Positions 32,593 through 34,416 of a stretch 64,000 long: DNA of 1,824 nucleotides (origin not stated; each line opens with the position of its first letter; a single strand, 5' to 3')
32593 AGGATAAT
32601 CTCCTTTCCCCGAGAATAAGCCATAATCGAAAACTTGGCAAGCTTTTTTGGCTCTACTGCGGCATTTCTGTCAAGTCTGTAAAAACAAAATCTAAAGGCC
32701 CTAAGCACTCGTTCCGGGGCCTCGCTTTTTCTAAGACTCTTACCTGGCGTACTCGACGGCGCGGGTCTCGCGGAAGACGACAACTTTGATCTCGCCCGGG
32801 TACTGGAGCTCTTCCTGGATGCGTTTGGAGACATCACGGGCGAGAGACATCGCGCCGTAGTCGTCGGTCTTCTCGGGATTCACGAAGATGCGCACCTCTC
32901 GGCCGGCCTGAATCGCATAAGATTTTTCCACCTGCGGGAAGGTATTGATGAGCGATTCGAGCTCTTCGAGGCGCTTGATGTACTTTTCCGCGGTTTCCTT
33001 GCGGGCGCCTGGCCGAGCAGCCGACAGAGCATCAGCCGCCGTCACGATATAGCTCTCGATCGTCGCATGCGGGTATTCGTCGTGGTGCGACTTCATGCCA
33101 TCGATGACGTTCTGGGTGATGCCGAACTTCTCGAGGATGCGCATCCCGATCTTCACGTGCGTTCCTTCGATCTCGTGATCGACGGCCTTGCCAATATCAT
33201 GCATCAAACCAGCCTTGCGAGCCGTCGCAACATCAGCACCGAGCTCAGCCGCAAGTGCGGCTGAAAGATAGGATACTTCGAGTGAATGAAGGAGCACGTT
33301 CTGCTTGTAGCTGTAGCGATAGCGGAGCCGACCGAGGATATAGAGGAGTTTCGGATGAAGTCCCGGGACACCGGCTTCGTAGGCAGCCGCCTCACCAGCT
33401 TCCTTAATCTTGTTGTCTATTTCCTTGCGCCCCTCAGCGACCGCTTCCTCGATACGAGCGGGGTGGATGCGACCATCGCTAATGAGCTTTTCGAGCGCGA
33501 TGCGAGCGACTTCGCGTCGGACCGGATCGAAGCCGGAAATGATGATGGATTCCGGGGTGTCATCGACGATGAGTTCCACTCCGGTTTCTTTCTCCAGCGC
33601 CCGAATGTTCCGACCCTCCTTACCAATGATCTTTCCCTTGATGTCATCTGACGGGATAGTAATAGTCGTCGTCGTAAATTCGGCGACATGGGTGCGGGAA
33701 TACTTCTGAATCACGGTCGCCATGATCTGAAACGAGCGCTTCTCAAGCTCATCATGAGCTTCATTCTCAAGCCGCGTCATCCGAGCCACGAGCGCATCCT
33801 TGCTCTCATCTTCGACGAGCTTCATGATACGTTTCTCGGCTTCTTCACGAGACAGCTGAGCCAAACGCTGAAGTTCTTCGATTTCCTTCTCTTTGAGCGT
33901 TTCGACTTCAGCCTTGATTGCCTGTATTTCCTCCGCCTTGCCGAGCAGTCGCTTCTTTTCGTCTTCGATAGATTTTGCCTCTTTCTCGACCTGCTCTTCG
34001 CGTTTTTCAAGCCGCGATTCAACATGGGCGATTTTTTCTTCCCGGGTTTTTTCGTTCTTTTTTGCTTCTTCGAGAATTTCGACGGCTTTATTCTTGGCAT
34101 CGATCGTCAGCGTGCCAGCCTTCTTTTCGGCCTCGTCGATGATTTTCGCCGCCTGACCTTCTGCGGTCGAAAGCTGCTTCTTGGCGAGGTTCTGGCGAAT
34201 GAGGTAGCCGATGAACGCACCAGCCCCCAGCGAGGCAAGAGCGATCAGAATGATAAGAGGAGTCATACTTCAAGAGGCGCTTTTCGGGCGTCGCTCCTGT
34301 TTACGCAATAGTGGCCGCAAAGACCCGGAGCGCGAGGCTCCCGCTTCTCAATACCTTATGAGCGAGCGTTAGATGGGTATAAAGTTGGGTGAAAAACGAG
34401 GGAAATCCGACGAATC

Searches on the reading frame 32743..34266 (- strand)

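Call 39: search_protein_families(library=ncbifam, proteins=[window:32743-34266:-], max_evalue=0.00001)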
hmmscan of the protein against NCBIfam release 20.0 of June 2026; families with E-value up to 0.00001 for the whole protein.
window:32743-34266:- (508 aa): 9 families
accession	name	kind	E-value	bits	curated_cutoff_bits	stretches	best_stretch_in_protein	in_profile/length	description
TIGR03319.1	RNase_Y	equivalog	5.5e-185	615.7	454.35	1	7-508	2-514/514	ribonuclease Y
NF009344.0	PRK12705.1-1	equivalog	4.4e-146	487.8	831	1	28-508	93-572/572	hypothetical protein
NF000997.0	PRK00106.1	equivalog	1.8e-140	469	937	1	33-508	49-535/535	ribonuclease Y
NF009345.0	PRK12705.1-2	equivalog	8e-140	466.7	904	1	8-508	5-509/509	hypothetical protein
NF009347.0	PRK12705.1-4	equivalog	5.1e-73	246.3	579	1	78-502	38-464/473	hypothetical protein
NF009346.0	PRK12705.1-3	equivalog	2.8e-23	82.5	545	1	142-468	115-445/493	hypothetical protein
TIGR00277.1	HDIG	domain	1.8e-20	72.6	27.6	1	320-396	1-83/84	HDIG domain-containing metalloprotein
NF010328.0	PRK13763.1-3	equivalog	3.3e-06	27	194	1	209-269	119-175/197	putative RNA-processing protein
NF005519.0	PRK07152.1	equivalog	6.4e-06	25.3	315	0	307-365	182-238/361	nicotinate-nucleotide adenylyltransferase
